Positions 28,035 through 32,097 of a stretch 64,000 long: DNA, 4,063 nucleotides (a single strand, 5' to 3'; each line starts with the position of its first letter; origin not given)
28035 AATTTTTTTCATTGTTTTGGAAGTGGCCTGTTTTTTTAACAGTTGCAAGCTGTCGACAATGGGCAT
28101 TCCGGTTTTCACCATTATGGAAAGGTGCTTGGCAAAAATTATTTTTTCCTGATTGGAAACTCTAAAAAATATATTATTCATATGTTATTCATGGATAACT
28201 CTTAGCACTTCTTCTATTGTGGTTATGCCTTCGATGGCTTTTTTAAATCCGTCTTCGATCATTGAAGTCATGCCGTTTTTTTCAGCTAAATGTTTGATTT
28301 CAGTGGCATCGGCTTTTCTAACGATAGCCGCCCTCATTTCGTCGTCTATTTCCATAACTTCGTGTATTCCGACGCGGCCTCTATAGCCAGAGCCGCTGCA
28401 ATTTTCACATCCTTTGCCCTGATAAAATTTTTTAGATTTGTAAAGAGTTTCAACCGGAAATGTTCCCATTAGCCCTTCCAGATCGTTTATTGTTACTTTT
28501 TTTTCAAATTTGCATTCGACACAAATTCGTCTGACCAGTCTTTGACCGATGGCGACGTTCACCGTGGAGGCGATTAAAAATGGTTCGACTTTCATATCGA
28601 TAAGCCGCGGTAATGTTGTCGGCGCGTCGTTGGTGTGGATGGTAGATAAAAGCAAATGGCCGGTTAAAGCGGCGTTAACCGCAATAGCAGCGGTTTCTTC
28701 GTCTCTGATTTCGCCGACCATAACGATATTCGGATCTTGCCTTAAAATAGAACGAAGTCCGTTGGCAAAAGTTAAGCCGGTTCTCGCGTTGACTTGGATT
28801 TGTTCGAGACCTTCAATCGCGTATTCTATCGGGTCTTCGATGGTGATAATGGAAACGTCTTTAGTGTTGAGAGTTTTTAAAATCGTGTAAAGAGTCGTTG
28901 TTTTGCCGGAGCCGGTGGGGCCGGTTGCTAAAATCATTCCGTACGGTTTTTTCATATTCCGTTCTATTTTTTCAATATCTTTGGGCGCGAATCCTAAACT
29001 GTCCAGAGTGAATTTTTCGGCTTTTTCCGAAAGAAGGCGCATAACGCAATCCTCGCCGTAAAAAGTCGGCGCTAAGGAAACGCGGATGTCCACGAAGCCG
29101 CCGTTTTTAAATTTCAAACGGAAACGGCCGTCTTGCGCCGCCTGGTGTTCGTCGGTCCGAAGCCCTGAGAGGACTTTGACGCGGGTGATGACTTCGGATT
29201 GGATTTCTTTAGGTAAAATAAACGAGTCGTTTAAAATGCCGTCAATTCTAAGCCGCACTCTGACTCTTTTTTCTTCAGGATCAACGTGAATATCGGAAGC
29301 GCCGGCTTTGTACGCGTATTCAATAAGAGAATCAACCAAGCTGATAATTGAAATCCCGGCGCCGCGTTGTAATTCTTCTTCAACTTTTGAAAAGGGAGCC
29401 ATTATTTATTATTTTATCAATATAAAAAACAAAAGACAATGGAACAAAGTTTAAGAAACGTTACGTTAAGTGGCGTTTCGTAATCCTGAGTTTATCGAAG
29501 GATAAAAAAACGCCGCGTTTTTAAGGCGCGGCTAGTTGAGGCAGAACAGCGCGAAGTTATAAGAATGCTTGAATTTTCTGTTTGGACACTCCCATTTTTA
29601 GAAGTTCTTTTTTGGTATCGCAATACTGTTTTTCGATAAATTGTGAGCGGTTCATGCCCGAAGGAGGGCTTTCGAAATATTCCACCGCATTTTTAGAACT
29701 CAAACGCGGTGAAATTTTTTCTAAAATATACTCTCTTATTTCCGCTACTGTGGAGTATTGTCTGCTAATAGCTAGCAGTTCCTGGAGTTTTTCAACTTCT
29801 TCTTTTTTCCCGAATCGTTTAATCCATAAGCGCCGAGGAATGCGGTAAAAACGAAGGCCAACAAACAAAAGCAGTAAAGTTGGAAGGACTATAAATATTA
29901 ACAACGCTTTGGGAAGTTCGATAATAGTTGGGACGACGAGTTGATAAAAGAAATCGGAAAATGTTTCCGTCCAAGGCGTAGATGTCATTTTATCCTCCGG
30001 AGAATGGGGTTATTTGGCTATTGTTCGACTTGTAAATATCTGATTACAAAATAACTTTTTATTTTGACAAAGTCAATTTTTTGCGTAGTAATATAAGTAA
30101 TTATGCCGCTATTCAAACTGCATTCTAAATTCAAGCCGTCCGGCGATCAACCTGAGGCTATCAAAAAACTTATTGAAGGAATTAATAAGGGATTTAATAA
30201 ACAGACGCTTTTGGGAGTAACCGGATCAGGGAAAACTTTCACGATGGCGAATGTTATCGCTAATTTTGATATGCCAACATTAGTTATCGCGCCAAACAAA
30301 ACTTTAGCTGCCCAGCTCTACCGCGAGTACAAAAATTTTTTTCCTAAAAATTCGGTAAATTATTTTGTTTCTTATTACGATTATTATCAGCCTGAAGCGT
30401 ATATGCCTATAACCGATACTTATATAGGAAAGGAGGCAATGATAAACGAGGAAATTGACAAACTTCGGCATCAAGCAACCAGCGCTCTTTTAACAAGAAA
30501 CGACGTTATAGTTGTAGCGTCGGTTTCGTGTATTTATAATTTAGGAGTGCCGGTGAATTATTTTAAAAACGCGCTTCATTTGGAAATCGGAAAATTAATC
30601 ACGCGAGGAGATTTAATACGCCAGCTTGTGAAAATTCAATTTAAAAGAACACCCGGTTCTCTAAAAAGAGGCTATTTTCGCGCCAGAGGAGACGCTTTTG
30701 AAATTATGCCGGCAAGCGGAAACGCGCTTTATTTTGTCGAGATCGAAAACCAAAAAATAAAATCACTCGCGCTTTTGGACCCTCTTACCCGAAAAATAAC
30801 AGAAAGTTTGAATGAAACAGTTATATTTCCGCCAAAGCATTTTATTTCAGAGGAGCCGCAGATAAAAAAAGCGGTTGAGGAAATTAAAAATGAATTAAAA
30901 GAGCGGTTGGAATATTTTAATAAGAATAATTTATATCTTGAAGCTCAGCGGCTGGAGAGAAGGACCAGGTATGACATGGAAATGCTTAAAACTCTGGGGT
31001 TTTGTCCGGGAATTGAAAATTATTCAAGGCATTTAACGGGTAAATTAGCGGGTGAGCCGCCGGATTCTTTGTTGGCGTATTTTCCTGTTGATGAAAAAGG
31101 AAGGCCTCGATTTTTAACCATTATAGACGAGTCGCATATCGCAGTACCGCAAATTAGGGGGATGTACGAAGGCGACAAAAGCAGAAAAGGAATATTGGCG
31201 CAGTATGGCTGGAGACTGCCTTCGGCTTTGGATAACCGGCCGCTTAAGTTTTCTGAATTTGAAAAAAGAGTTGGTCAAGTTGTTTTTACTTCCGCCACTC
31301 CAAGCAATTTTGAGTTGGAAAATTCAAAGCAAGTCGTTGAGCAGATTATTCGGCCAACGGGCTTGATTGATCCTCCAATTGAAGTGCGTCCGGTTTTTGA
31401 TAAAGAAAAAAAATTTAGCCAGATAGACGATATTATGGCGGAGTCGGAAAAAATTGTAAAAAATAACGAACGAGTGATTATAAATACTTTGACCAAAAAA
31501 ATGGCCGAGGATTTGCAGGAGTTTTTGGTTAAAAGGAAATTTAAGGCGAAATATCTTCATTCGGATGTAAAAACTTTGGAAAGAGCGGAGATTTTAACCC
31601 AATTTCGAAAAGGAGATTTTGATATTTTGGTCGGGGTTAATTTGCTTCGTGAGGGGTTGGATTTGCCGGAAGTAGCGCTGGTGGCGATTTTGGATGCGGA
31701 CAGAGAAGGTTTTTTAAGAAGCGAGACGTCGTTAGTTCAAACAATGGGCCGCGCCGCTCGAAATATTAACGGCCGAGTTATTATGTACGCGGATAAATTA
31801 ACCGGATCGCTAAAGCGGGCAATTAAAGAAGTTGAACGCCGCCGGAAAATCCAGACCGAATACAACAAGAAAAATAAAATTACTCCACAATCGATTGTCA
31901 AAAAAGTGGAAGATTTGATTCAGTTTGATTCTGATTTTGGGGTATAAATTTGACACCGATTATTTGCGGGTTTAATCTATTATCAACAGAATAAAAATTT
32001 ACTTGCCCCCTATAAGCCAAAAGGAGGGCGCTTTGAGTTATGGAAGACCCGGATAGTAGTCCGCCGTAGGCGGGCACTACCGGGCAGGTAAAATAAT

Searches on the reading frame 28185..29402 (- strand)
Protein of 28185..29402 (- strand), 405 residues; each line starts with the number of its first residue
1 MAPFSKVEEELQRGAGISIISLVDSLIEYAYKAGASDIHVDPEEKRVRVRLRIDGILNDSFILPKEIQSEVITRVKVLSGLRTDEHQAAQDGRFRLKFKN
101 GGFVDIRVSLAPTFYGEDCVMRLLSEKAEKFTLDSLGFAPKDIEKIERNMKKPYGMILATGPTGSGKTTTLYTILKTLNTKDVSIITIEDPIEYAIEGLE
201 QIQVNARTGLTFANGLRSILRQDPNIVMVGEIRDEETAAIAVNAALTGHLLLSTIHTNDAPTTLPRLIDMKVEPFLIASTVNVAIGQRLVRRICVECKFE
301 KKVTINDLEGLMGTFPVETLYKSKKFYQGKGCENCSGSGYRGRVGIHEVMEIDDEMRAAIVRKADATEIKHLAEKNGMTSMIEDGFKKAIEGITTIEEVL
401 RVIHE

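Call 24: search_protein_families(library=pfam, proteins=[window:28185-29402:-], max_evalue=0.01)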
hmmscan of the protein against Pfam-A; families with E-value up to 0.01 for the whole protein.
window:28185-29402:- (405 aa): 9 families
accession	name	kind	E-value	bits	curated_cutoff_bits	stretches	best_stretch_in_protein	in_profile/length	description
PF00437.27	T2SSE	-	5.4e-124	414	24.9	1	18-401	7-370/370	Type II/IV secretion system protein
PF25199.1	nSTAND_NTPase5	-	5.2e-05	23.5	34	1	145-203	31-91/145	Novel STAND NTPase 5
PF13401.12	AAA_22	-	0.00037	21.2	27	1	154-191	5-42/130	AAA domain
PF02399.21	Herpes_ori_bp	-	0.00042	19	20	1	108-188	6-84/820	Origin of replication binding protein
PF20720.3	nSTAND3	-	0.0036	17.5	27.2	1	152-191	15-54/155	Novel STAND NTPase 3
PF13604.12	AAA_30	-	0.005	17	27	1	146-189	10-53/191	AAA domain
PF12775.13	AAA_7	-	0.0064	16.5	25.8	0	156-188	35-67/181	P-loop containing dynein motor region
PF13173.12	AAA_14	-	0.0075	16.7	27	0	156-200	4-49/129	AAA domain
PF01637.24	ATPase_2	-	0.0093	16.2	33.2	0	141-204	6-70/225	ATPase domain predominantly from Archaea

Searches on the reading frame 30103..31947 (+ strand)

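Call 96: search_protein_families(library=pfam, proteins=[window:30103-31947:+], max_evalue=0.0001)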
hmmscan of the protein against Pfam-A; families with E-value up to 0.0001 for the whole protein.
window:30103-31947:+ (614 aa): 5 families
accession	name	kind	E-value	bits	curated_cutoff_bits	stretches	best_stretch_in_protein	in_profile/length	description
PF00271.37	Helicase_C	-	1.2e-22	80.7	23.5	1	444-554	9-109/110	Helicase conserved C-terminal domain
PF12344.14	UvrB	-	6.4e-20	71.2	27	1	561-602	1-42/43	Ultra-violet resistance protein B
PF17757.6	UvrB_inter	-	7.2e-19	68.1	22.9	1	158-247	1-91/91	UvrB interaction domain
PF04851.21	ResIII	-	6.9e-14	52.5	22.5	1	10-86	2-83/164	Type III restriction enzyme, res subunit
PF00270.35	DEAD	-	2.8e-07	30.9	26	1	16-85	4-76/167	DEAD/DEAH box helicase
